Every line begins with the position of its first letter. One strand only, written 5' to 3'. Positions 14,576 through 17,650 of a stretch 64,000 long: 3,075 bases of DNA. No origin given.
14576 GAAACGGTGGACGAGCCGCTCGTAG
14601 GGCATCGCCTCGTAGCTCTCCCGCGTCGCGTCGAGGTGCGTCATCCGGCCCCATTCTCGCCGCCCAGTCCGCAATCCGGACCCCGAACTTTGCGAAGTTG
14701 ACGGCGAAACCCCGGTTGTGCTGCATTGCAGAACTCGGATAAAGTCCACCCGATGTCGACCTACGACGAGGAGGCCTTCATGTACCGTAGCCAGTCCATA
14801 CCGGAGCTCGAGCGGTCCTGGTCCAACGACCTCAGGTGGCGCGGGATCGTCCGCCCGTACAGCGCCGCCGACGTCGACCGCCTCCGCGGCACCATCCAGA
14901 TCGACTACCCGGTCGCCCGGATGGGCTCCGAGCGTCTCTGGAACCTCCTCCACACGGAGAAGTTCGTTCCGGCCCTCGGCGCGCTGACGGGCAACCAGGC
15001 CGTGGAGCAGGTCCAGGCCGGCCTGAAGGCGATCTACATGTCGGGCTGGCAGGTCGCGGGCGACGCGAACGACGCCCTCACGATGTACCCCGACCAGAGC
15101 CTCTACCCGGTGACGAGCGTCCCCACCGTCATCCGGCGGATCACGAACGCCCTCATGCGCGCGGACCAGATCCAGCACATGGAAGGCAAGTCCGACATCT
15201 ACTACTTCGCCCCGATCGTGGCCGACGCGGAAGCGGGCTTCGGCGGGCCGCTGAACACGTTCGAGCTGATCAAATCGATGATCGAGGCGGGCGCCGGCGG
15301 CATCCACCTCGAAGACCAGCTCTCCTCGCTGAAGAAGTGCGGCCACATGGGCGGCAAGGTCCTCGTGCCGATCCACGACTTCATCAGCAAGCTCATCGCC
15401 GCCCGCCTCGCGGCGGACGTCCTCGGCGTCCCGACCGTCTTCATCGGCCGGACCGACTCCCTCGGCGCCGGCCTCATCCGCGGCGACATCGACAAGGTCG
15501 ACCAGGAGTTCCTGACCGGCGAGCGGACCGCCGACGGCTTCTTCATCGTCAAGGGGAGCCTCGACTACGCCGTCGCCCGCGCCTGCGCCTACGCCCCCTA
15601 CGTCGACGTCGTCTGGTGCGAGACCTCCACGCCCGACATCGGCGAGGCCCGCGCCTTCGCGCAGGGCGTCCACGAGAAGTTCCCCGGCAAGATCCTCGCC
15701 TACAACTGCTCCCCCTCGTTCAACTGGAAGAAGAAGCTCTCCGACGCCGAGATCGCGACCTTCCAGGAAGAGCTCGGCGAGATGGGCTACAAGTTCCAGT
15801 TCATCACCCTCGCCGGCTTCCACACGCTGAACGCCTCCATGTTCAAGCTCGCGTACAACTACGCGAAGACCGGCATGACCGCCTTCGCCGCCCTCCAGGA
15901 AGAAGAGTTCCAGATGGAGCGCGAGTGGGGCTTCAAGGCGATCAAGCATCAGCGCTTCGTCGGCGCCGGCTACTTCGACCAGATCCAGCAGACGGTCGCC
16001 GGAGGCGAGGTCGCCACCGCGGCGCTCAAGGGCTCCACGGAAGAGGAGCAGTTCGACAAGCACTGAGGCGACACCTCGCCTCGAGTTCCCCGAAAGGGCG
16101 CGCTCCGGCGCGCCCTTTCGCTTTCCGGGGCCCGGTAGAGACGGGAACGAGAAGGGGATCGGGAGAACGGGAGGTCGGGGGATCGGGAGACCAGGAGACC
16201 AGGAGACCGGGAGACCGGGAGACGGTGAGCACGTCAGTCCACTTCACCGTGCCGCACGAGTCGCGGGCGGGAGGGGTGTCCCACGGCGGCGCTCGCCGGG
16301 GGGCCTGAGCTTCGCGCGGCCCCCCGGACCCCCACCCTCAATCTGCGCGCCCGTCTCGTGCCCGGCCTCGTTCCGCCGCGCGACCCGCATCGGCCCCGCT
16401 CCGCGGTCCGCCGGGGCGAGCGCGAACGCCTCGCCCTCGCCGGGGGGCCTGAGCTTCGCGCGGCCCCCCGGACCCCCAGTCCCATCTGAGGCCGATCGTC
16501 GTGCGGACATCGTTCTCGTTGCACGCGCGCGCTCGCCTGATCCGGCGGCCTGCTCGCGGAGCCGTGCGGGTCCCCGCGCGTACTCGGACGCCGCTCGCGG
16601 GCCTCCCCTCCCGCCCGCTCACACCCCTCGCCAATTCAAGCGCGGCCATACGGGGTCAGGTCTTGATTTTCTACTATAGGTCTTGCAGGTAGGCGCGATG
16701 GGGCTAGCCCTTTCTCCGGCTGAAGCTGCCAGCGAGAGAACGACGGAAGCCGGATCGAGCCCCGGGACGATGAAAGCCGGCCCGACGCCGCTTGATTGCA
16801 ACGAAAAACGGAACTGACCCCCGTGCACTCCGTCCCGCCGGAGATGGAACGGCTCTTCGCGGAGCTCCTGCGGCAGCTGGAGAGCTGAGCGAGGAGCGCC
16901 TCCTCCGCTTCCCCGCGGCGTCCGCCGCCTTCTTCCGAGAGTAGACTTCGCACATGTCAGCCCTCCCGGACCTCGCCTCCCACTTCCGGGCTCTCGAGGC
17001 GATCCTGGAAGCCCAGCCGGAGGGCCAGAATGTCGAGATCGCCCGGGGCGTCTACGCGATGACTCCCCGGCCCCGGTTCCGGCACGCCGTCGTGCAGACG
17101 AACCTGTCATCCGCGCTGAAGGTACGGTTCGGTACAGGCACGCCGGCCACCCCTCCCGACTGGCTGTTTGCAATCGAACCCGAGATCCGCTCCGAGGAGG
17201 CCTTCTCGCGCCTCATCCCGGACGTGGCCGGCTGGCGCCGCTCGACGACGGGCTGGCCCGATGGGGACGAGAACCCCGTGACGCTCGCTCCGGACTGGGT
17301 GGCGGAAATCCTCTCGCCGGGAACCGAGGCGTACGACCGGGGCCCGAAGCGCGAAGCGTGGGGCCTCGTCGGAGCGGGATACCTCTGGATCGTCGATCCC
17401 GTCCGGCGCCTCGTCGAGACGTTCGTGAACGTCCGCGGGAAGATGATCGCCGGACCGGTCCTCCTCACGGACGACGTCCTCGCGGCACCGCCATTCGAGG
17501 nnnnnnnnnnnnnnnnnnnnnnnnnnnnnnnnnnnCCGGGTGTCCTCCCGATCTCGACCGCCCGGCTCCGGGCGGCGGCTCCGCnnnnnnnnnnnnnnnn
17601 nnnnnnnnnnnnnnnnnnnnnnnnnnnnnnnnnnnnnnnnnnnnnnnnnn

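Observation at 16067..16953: Unusually long (~0.9 kb) repeat-rich non-coding region downstream of aceA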

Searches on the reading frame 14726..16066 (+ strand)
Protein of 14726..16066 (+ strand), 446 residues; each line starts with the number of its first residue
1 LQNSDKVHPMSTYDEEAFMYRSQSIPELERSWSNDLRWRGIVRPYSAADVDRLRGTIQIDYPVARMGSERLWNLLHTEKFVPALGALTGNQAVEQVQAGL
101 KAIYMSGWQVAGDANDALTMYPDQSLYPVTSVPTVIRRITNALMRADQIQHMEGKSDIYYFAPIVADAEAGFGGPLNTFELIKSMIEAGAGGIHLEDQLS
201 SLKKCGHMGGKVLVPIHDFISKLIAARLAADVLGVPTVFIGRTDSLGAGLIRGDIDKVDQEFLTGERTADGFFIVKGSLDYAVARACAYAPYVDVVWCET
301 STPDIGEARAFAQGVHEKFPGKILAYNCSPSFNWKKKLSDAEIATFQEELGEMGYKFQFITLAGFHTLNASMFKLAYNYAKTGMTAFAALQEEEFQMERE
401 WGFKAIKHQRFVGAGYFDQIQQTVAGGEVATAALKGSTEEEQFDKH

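Call 13: search_protein_families(library=pfam, proteins=[window:14726-16066:+], max_evalue=0.01)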
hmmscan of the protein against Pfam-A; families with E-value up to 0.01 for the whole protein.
window:14726-16066:+ (446 aa): 2 families
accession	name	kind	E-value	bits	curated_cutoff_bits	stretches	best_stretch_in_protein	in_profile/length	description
PF00463.27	ICL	-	1.1e-106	357.9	26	2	30-265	6-253/526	Isocitrate lyase family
PF13714.12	PEP_mutase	-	2.9e-14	53.6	31.5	1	97-248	27-150/240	Phosphoenolpyruvate phosphomutase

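Call 51: find_homologous_proteins(query=window:14780-16066:+, max_evalue=1e-100)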
Query window:14780-16066:+ (428 aa): 7998 proteins with E <= 1e-100 among 8000 candidates; the best 120 are listed.
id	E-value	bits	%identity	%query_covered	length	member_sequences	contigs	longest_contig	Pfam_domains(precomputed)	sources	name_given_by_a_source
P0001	1.0e-277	939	95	100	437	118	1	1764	PF13714.13,PF00463.28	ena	-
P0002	4.8e-252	854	85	100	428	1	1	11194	PF13714.13,PF00463.28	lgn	-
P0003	1.6e-248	843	84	99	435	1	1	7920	PF13714.13,PF00463.28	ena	-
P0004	3.1e-248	842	84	100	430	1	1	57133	PF13714.13,PF00463.28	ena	-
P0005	3.6e-248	841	84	99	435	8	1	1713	PF13714.13,PF00463.28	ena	-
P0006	8.7e-248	840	84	100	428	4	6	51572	PF13714.13,PF00463.28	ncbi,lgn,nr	ncbi:MAG: isocitrate lyase [Acidobacteria bacterium]|nr:isocitrate lyase [Acidobacteriota bacterium]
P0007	1.0e-247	840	83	100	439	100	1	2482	PF13714.13,PF00463.28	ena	-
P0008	3.4e-247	838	84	99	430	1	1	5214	PF13714.13,PF00463.28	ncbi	-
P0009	3.6e-247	838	84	99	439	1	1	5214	PF13714.13,PF00463.28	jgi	jgi:isocitrate lyase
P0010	4.5e-247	838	84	100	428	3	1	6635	PF13714.13,PF00463.28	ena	-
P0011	2.9e-246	835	83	99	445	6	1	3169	PF13714.13,PF00463.28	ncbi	-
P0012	6.5e-246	834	83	99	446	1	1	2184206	PF13714.13,PF00463.28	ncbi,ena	-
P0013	9.7e-246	833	82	99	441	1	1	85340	PF13714.13,PF00463.28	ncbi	ncbi:MAG: isocitrate lyase [Thermoanaerobaculia bacterium]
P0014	3.3e-245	832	83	99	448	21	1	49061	PF13714.13,PF00463.28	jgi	jgi:isocitrate lyase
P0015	1.3e-241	820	80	99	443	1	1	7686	PF13714.13,PF00463.28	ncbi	-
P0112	2.9e-221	753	96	81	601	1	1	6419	PF13714.13,PF00463.28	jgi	jgi:isocitrate lyase (EC 4.1.3.1)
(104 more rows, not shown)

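Call 52: find_encoding_contigs(protein=P0112, flank=5000, max_places=2)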
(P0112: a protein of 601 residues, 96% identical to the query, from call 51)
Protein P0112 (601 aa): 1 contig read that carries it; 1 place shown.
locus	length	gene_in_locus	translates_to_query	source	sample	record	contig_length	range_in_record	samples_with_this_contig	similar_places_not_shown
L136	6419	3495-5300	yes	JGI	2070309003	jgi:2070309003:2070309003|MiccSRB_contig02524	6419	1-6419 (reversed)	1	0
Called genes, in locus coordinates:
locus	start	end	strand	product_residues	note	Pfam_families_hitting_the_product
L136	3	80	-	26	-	?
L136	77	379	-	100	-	PF07578:LAB_N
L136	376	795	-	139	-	-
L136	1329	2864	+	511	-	PF13620:CarboxypepD_reg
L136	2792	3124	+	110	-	-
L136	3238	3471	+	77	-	-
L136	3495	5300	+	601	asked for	PF00463:ICL, PF13714:PEP_mutase, PF00463:ICL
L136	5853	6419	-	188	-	?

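Call 53: find_encoding_contigs(protein=P0004, flank=5000, max_places=2)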
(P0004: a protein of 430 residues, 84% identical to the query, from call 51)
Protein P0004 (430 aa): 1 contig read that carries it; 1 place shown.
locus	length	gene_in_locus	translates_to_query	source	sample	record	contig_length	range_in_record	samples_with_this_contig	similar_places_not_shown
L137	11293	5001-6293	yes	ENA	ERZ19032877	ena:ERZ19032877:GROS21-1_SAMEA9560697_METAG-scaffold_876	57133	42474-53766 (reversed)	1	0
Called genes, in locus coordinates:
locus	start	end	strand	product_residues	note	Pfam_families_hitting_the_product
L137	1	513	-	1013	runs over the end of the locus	PF13620:CarboxypepD_reg, PF13715:CarbopepD_reg_2, PF17210:SdrD_B (faint), PF25183:OMP_b-brl_4 (weak), PF00593:TonB_dep_Rec_b-barrel, PF25183:OMP_b-brl_4 (weak)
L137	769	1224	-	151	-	-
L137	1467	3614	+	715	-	PF00989:PAS (faint), PF08448:PAS_4, PF13426:PAS_9 (weak), PF08447:PAS_3, PF00990:GGDEF, PF00563:EAL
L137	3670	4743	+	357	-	PF06071:YchF-GTPase_C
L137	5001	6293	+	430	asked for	PF00463:ICL, PF13714:PEP_mutase, PF00463:ICL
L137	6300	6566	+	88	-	-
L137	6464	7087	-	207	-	PF05163:DinB, PF12867:DinB_2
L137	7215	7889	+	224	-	PF01965:DJ-1_PfpI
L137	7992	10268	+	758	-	PF00989:PAS, PF08448:PAS_4, PF00989:PAS, PF08448:PAS_4, PF08447:PAS_3, PF13426:PAS_9, PF00512:HisKA, PF02518:HATPase_c, +3 more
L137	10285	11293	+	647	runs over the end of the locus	PF00989:PAS, PF13188:PAS_8, PF13426:PAS_9, PF00989:PAS, PF08448:PAS_4, PF13426:PAS_9, PF00512:HisKA, PF02518:HATPase_c, +4 more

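Call 54: find_encoding_contigs(protein=P0006, flank=5000, max_places=2)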
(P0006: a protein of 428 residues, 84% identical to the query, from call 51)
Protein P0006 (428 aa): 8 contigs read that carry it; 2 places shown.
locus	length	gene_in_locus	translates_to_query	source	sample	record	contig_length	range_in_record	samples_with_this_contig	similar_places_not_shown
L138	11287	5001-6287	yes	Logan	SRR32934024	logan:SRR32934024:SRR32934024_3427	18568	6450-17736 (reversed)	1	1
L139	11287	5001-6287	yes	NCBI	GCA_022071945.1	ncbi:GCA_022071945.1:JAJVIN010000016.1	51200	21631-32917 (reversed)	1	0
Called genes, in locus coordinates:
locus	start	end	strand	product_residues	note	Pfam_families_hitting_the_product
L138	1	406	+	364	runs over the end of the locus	PF00005:ABC_tran, PF13304:AAA_21 (faint), PF17850:CysA_C_terminal, PF12857:TOBE_3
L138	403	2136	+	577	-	PF00664:ABC_membrane, PF02463:SMC_N (faint), PF00005:ABC_tran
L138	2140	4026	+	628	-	PF00664:ABC_membrane, PF00005:ABC_tran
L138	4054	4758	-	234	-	PF01925:TauE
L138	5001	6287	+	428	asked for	PF00463:ICL, PF13714:PEP_mutase, PF00463:ICL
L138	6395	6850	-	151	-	-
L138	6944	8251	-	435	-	PF02550:AcetylCoA_hydro, PF13336:AcetylCoA_hyd_C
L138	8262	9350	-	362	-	PF05222:AlaDh_PNT_N, PF01262:AlaDh_PNT_C, PF01488:Shikimate_DH (weak)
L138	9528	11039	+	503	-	PF00496:SBP_bac_5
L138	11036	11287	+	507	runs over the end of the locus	PF00496:SBP_bac_5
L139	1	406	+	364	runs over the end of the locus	PF00005:ABC_tran, PF13304:AAA_21 (faint), PF17850:CysA_C_terminal, PF12857:TOBE_3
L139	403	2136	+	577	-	PF00664:ABC_membrane, PF02463:SMC_N (faint), PF00005:ABC_tran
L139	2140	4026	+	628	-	PF00664:ABC_membrane, PF00005:ABC_tran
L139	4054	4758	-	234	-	PF01925:TauE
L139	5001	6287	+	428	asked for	PF00463:ICL, PF13714:PEP_mutase, PF00463:ICL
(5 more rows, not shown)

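Call 55: find_encoding_contigs(protein=P0012, flank=5000, max_places=2)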
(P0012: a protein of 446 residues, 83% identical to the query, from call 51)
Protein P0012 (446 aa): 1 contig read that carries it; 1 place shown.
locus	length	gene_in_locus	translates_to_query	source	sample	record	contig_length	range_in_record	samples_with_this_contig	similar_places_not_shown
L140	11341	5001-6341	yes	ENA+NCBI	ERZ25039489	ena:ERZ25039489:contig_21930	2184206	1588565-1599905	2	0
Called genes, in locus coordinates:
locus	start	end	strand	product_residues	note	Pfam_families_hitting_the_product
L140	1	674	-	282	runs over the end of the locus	PF00092:VWA, PF13519:VWA_2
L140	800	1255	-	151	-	PF00334:NDK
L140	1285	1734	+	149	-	PF07606:DUF1569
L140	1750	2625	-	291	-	PF02629:CoA_binding, PF13607:Succ_CoA_lig, PF00549:Ligase_CoA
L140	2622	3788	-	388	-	PF01071:GARS_A (weak), PF08442:ATP-grasp_2, PF13549:ATP-grasp_5, PF24948:Citrate_synth_N, PF00549:Ligase_CoA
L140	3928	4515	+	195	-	PF13505:OMP_b-brl, PF03922:OmpW (weak)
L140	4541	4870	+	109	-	-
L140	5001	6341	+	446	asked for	PF00463:ICL, PF13714:PEP_mutase, PF00463:ICL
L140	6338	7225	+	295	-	PF07920:DUF1684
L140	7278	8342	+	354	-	PF00248:Aldo_ket_red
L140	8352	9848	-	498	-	PF01425:Amidase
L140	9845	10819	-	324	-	PF08100:Dimerisation, PF00891:Methyltransf_2, PF13847:Methyltransf_31 (weak), PF08241:Methyltransf_11 (weak), PF08242:Methyltransf_12, PF13649:Methyltransf_25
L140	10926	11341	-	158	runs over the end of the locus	PF14499:DUF4437, PF12973:Cupin_7 (weak)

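Call 56: find_encoding_contigs(protein=P0013, flank=5000, max_places=2)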
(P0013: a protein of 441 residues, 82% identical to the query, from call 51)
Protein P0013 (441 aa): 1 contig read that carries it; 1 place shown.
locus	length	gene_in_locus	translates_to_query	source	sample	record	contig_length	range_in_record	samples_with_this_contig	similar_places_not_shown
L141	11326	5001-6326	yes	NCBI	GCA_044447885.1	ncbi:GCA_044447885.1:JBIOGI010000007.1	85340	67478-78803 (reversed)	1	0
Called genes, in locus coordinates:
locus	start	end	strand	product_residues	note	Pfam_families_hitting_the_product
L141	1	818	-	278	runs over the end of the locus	PF01925:TauE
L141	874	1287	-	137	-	PF00334:NDK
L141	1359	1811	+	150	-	PF07606:DUF1569, PF12867:DinB_2 (weak)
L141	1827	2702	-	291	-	PF02629:CoA_binding, PF13380:CoA_binding_2 (weak), PF13607:Succ_CoA_lig, PF00549:Ligase_CoA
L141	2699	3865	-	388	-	PF08442:ATP-grasp_2, PF13549:ATP-grasp_5, PF24948:Citrate_synth_N, PF00549:Ligase_CoA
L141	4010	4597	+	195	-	PF13505:OMP_b-brl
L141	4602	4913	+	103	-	-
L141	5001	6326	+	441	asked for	PF00463:ICL, PF13714:PEP_mutase, PF00463:ICL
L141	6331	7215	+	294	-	PF07920:DUF1684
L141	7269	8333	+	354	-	PF00248:Aldo_ket_red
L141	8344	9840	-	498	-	PF01425:Amidase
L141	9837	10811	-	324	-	PF08100:Dimerisation, PF00891:Methyltransf_2, PF13847:Methyltransf_31 (weak), PF08241:Methyltransf_11 (faint), PF08242:Methyltransf_12, PF13649:Methyltransf_25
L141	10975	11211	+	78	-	PF04014:MazE_antitoxin (faint)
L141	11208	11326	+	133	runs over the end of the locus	PF01850:PIN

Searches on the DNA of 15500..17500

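Call 6: search_rna_families(source=window, start=15500, end=17500, threshold=evalue, max_evalue=10, show_alignments=3)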
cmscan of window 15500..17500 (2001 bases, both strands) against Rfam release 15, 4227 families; matches with E-value up to 10: 6.
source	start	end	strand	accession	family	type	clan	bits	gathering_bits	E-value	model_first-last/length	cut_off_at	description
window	16092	16119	+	RF02066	STnc320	Gene; sRNA;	-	28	50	0.014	20-47/55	no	Salmonella enterica sRNA STnc320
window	16092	16119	-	RF02066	STnc320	Gene; sRNA;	-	21.3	50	0.55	20-47/55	no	Salmonella enterica sRNA STnc320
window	16935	17019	-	RF02139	HOXA11-AS1_3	Gene; lncRNA;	-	18.3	50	3.9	1-98/98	no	HOXA11 antisense RNA 1 conserved region 3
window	16709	16790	-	RF03006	M23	Gene; sRNA;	-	17.4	41.2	4.7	1-53/53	no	M23 RNA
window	16690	16763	-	RF00830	mir-74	Gene; miRNA;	CL00090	16.1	57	4.9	1-80/80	no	mir-74 microRNA precursor family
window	16867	16975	-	RF01736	flg-Rhizobiales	Cis-reg;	-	14.4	55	5.9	1-141/141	no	flg-Rhizobiales RNA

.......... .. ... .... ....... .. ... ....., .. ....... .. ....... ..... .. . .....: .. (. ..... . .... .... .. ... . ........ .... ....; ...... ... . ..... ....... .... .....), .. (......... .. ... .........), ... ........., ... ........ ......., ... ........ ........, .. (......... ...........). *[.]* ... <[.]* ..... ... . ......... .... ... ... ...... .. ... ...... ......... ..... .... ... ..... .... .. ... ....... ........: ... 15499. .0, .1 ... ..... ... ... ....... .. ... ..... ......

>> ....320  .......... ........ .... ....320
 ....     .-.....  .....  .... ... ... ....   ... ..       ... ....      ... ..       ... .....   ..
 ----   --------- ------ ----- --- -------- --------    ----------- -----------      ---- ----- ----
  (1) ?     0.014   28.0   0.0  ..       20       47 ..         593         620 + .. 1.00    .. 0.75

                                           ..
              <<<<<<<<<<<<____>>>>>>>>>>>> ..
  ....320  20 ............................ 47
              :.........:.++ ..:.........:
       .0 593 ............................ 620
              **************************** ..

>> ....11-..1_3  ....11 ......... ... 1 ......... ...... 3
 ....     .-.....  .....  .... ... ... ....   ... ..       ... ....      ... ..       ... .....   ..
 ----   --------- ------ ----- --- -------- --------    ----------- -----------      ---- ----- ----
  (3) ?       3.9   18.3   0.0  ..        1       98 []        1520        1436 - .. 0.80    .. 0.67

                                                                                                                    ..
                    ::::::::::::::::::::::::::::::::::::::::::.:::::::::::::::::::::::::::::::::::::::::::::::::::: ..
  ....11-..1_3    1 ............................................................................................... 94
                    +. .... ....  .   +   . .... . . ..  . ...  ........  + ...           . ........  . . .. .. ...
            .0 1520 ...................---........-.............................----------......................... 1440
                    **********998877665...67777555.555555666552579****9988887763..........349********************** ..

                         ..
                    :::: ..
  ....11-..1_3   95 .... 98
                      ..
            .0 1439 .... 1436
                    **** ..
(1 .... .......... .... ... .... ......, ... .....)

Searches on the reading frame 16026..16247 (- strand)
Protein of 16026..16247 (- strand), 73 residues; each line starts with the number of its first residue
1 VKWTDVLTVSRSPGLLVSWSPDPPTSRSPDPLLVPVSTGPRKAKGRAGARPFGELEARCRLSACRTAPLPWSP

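Call 13: search_protein_families(library=pfam, proteins=[window:16026-16247:-], max_evalue=0.01)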
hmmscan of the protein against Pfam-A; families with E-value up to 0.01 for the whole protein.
window:16026-16247:- (73 aa): 0 families
